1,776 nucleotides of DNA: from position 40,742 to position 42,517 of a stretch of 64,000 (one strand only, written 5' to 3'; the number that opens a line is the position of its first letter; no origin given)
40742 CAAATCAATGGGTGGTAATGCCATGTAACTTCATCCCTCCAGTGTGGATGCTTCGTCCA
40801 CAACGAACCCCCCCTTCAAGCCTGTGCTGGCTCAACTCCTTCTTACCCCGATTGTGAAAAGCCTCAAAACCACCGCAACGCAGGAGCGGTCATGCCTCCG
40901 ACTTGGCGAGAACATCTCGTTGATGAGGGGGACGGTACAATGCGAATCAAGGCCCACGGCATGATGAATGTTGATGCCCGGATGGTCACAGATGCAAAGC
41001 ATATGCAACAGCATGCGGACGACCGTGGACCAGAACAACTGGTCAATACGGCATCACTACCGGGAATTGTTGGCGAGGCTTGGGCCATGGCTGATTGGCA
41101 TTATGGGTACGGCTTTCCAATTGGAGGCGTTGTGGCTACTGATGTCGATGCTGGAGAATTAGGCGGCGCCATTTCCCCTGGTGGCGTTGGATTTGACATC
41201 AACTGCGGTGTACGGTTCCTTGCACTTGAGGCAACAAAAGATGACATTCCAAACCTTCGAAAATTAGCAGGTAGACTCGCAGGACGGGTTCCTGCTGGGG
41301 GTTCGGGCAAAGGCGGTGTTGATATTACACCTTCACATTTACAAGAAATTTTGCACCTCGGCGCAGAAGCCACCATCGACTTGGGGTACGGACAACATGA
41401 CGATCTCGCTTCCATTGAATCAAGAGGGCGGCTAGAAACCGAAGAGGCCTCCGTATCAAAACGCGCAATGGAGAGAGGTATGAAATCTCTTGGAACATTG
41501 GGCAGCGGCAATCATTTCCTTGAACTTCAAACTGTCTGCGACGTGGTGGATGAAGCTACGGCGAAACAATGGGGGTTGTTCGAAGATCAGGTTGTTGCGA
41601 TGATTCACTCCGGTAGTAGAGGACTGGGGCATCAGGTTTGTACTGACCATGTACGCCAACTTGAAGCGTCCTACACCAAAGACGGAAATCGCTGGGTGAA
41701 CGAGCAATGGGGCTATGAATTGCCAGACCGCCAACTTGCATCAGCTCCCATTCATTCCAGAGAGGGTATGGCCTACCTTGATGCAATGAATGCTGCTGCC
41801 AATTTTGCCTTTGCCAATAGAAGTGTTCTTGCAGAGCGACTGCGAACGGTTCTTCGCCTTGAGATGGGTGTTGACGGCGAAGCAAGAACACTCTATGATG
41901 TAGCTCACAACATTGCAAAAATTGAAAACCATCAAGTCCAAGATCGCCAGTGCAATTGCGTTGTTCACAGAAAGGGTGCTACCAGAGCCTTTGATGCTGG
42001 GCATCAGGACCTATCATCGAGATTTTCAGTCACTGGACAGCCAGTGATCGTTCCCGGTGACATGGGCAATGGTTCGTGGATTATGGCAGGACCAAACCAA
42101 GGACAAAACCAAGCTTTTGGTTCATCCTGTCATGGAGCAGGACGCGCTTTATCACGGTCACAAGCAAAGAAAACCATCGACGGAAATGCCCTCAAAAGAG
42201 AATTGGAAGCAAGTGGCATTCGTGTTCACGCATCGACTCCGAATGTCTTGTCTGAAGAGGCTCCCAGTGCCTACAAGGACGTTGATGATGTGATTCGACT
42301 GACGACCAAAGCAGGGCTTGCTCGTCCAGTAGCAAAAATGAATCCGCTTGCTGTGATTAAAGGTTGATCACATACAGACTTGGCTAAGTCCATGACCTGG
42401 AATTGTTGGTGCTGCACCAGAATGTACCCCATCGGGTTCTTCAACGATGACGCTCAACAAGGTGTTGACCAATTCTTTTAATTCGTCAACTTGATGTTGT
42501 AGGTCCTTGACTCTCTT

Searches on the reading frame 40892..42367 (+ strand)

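Call 75: search_protein_families(library=pfam, proteins=[window:40892-42367:+], max_evalue=0.00001)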
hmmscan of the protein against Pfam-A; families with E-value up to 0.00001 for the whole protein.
window:40892-42367:+ (491 aa): 1 family
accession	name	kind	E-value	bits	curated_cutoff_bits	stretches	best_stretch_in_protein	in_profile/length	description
PF01139.22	RtcB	-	3.5e-148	494.8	27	1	49-491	1-426/426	tRNA-splicing ligase RtcB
